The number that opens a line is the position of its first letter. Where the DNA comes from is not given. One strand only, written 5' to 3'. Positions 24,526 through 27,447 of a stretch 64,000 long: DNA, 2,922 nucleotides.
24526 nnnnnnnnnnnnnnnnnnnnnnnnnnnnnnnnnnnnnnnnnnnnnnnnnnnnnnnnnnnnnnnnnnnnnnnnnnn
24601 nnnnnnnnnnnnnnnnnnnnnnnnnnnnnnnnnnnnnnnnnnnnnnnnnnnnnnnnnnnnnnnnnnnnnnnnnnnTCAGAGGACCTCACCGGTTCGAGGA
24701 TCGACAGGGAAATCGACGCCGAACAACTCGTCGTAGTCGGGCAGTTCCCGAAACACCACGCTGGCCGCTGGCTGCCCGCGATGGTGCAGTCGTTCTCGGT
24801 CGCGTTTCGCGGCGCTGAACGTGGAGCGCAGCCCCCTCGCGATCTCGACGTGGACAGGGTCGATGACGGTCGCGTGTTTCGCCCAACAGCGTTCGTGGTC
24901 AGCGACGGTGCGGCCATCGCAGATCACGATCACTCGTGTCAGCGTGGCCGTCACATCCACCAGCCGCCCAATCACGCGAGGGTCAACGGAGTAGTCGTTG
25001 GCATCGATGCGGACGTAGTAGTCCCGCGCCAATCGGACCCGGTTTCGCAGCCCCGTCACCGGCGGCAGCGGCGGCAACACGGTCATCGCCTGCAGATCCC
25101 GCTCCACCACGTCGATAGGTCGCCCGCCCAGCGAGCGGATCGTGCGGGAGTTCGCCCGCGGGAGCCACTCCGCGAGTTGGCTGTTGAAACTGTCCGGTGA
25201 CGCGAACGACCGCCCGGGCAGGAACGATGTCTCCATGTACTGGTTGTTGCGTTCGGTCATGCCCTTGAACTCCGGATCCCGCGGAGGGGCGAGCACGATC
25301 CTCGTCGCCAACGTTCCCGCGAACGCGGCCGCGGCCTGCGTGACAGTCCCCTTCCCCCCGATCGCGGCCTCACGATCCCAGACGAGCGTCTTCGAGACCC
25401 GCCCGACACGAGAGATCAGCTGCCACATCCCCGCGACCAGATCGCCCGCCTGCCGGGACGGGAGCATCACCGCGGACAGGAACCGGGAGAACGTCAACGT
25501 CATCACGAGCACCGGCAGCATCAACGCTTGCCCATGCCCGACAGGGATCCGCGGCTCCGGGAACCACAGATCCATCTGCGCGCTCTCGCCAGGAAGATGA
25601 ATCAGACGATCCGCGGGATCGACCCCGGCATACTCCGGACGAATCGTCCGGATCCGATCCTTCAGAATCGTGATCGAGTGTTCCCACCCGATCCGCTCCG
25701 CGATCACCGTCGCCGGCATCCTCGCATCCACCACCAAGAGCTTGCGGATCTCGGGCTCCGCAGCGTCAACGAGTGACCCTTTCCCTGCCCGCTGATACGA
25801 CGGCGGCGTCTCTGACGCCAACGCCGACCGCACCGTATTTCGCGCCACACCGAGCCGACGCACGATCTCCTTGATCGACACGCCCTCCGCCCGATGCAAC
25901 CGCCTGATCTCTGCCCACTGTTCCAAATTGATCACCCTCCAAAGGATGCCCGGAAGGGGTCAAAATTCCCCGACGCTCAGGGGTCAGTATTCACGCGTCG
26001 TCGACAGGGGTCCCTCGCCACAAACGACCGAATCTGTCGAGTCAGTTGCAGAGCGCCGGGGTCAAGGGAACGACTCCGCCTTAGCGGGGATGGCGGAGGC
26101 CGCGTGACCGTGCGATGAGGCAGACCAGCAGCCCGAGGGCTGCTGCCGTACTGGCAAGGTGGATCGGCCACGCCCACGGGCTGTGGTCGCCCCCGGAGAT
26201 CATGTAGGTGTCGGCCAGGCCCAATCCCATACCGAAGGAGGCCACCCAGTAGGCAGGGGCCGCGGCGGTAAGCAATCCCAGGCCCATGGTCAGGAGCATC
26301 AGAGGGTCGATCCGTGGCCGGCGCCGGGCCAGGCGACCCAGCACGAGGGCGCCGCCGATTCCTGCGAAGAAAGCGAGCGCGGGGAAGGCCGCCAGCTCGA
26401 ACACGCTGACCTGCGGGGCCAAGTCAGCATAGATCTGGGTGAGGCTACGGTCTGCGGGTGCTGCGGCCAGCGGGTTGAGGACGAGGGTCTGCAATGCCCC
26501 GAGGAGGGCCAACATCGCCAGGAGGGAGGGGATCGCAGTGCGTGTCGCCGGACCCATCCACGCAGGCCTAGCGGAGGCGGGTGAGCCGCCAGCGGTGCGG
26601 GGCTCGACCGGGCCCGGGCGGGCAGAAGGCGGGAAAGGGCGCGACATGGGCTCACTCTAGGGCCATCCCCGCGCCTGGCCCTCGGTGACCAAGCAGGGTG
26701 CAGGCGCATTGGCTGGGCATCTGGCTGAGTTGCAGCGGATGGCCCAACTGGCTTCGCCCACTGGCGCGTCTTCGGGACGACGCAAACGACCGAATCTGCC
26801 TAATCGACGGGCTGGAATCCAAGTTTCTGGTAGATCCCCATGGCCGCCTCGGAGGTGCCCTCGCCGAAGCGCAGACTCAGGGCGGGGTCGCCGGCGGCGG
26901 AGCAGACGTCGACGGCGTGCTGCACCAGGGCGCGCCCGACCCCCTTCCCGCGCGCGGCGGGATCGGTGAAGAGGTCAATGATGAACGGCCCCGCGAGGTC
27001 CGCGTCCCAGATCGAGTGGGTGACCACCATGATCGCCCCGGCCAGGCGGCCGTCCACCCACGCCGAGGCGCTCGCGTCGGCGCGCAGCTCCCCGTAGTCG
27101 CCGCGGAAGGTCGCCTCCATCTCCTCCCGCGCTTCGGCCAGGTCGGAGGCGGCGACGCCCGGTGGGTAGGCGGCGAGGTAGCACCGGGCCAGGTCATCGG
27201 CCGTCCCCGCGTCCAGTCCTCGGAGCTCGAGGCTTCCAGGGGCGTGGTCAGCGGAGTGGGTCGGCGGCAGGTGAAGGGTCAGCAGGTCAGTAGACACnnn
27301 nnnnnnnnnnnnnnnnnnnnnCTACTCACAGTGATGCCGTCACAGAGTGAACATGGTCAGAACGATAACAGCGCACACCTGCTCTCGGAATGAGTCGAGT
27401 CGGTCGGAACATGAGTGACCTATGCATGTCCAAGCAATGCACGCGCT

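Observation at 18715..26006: Two identical IS21-family copies in direct orientation forming a composite-transposon-like unit; one copy carries a nonsense mutation and the cargo aquaporin has lost its 5' end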

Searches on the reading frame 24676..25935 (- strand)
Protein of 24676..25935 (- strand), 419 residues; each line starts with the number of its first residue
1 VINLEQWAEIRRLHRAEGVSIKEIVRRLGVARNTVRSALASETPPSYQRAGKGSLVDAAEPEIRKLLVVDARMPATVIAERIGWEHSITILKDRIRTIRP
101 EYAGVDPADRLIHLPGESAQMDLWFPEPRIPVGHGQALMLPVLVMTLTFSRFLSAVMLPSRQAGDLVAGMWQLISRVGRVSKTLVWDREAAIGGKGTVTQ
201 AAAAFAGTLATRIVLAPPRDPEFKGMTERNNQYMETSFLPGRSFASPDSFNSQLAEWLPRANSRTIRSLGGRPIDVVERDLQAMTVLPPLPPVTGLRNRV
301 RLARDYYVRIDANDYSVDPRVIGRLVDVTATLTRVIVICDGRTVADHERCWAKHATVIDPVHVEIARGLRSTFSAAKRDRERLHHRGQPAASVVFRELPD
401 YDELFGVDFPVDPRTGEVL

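Call 8: search_protein_families(library=pfam, proteins=[window:24676-25935:-])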
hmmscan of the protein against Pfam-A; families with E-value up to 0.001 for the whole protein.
window:24676-25935:- (419 aa): 5 families
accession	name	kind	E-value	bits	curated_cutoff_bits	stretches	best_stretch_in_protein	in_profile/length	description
PF22483.2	Mu-transpos_C_2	-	1.1e-28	99.1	27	1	287-359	1-73/73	Mu transposase, C-terminal domain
PF00665.32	rve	-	1.5e-07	32.1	32.6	1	115-221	4-102/102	Integrase core domain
PF02796.21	HTH_7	-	2.1e-05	25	23.8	1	2-35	6-38/45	Helix-turn-helix domain of resolvase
PF08281.18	Sigma70_r4_2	-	8e-05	22.7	25.7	1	13-39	21-47/54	Sigma-70, region 4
PF13384.12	HTH_23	-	0.00015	21.9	24.6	0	14-38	13-37/50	Homeodomain-like domain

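Call 14: find_encoding_contigs(protein=window:24676-25935:-, flank=10000, max_places=10)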
Protein window:24676-25935:- (419 aa): 14 contigs read that carry it; 10 places shown.
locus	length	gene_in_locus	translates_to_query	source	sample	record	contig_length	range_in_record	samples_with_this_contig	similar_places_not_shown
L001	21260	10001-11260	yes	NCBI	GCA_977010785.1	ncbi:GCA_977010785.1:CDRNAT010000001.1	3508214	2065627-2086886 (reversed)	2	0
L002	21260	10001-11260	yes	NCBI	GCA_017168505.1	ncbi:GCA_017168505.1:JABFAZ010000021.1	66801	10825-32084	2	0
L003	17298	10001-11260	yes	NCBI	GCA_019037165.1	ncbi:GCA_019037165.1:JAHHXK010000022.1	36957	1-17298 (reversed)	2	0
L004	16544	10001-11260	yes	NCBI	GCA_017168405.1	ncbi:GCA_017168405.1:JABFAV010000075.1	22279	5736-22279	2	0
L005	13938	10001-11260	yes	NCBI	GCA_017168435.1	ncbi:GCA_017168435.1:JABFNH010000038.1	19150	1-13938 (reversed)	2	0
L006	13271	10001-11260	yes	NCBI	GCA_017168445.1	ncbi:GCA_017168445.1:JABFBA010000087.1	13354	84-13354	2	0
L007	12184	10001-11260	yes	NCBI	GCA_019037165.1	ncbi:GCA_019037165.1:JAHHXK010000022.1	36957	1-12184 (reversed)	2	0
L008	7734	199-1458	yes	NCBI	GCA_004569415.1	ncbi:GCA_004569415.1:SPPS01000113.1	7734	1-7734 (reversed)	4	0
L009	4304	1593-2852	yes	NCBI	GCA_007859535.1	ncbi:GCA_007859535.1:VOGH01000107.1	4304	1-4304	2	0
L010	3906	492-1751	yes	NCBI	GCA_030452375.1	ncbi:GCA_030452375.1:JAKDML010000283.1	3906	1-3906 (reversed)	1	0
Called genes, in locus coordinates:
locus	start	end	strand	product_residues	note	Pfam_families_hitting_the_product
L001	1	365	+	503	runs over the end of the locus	PF01018:GTP1_OBG, PF01926:MMR_HSR1, PF02421:FeoB_N, PF09269:DUF1967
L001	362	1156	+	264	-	PF00696:AA_kinase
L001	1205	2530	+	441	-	PF00171:Aldedh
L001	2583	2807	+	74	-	-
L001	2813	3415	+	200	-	PF01467:CTP_transf_like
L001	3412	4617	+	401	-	-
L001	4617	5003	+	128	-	PF02410:RsfS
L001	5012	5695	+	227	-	PF00106:adh_short, PF08659:KR, PF13460:NAD_binding_10 (weak), PF13561:adh_short_C2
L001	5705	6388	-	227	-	PF00072:Response_reg, PF08279:HTH_11 (faint), PF13551:HTH_29 (weak), PF20714:HTH_64 (weak)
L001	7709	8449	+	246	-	PF22483:Mu-transpos_C_2 (weak)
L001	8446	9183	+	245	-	PF01695:IstB_IS21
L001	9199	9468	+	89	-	-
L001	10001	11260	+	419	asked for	PF02796:HTH_7 (faint), PF00665:rve (weak), PF22483:Mu-transpos_C_2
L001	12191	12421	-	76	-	-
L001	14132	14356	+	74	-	-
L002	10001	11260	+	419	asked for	PF02796:HTH_7 (faint), PF00665:rve (weak), PF22483:Mu-transpos_C_2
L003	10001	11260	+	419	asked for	PF02796:HTH_7 (faint), PF00665:rve (weak), PF22483:Mu-transpos_C_2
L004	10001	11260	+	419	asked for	PF02796:HTH_7 (faint), PF00665:rve (weak), PF22483:Mu-transpos_C_2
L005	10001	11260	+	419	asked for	PF02796:HTH_7 (faint), PF00665:rve (weak), PF22483:Mu-transpos_C_2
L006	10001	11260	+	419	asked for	PF02796:HTH_7 (faint), PF00665:rve (weak), PF22483:Mu-transpos_C_2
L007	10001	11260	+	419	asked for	PF02796:HTH_7 (faint), PF00665:rve (weak), PF22483:Mu-transpos_C_2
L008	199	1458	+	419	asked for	PF02796:HTH_7 (faint), PF00665:rve (weak), PF22483:Mu-transpos_C_2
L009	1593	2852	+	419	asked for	PF02796:HTH_7 (faint), PF00665:rve (weak), PF22483:Mu-transpos_C_2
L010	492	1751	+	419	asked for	PF02796:HTH_7 (faint), PF00665:rve (weak), PF22483:Mu-transpos_C_2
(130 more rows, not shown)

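Call 25: list_cluster_members(proteins=[window:24676-25935:-, window:23897-24676:-, P0001])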
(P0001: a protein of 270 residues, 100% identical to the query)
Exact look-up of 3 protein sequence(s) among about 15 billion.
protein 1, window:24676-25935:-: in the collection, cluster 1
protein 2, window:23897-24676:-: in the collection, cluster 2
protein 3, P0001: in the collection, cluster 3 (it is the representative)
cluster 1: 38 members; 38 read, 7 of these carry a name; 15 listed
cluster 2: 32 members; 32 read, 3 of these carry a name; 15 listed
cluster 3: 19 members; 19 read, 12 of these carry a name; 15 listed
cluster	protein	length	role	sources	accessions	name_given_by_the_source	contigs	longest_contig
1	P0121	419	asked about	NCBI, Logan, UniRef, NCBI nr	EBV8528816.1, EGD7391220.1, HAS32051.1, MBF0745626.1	IS21 family transposase [Shigella flexneri] | IS21 family transposase n=1 Tax=Microbacterium profundi TaxID=450380 ... | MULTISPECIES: IS21 family transposase [Actinomycetes]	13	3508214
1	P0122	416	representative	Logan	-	-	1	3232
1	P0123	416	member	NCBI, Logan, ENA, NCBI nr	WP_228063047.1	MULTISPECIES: IS21 family transposase [Micrococcus]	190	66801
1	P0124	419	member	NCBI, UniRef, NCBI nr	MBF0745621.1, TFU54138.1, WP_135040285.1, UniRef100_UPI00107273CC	IS21 family transposase [Micrococcus yunnanensis] | IS21 family transposase n=1 Tax=Micrococcus yunnanensis TaxID=566027 RepID=UPI00107273CC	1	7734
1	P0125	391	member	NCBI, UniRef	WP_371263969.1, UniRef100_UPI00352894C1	IS21 family transposase, partial [Micrococcus luteus] | IS21 family transposase n=1 Tax=Micrococcus luteus TaxID=1270 RepID=UPI00352894C1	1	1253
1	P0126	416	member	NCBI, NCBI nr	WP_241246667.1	IS21 family transposase [Micrococcus sp. KRD070]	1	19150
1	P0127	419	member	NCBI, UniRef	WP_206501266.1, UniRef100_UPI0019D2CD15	IS21 family transposase [Micrococcus sp. KRD070] | IS21 family transposase n=1 Tax=Micrococcus sp. KRD070 TaxID=2729719 RepID=UPI0019D2CD15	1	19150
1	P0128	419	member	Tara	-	strand:- start:1097 stop:2356 length:1260 start_codon:yes stop_codon:yes ...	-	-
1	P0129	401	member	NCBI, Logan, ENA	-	-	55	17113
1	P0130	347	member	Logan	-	-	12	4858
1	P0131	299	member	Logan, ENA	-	-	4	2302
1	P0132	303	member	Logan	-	-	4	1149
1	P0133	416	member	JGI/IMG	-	-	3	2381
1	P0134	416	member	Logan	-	-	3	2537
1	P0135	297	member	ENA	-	-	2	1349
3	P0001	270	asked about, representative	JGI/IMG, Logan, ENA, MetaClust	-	\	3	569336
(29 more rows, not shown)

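Call 42: search_protein_families(library=ncbifam, proteins=[window:24676-25935:-])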
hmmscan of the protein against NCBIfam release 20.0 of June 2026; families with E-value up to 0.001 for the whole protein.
window:24676-25935:- (419 aa): 2 families
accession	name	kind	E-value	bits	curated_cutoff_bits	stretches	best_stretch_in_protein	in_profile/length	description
NF033546.1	transpos_IS21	equivalog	1.8e-54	185.3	160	1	11-289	1-294/294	IS21 family transposase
NF033577.2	transpos_IS481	equivalog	4.4e-11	42.8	224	1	115-273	128-280/284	IS481 family transposase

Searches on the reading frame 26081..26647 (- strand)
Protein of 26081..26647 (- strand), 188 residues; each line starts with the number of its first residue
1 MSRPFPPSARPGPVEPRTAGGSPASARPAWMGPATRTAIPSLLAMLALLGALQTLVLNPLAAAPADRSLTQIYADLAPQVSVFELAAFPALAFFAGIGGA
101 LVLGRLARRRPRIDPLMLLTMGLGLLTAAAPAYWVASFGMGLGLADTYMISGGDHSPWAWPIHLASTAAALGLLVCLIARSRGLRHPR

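Call 8: search_protein_families(library=pfam, proteins=[window:26081-26647:-])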
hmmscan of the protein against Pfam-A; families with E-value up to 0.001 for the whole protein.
window:26081-26647:- (188 aa): 0 families

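Call 42: search_protein_families(library=ncbifam, proteins=[window:26081-26647:-])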
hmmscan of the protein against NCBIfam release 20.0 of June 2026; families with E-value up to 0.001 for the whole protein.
window:26081-26647:- (188 aa): 0 families

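Call 46: find_encoding_contigs(protein=window:26081-26647:-, flank=10000, max_places=8)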
Protein window:26081-26647:- (188 aa): no gene with exactly this product is on record in the collection.

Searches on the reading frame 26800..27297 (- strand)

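Call 42: search_protein_families(library=ncbifam, proteins=[window:26800-27297:-])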
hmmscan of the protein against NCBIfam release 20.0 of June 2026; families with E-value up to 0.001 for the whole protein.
window:26800-27297:- (165 aa): 6 families
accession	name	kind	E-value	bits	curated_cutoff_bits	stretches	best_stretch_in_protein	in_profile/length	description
NF007807.0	PRK10514.1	equivalog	4e-08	33.3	134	1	108-163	75-124/147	acetyltransferase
NF000487.1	stat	exception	1.7e-07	31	420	1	78-161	83-161/189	streptothricin N-acetyltransferase STAT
TIGR03448.1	mycothiol_MshD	equivalog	8.2e-06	25.3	163.1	1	76-164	208-288/294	mycothiol synthase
TIGR03103.1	trio_acet_GNAT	equivalog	3e-05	22.8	569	1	80-164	131-215/547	N-acetylglutaminylglutamine synthetase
NF002959.0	PRK03624.1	equivalog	4.8e-05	23.1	124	1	109-163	78-131/147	GNAT family acetyltransferase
TIGR01575.1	rimI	equivalog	0.00076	19.6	86.4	1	91-164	43-115/132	ribosomal protein S18-alanine N-acetyltransferase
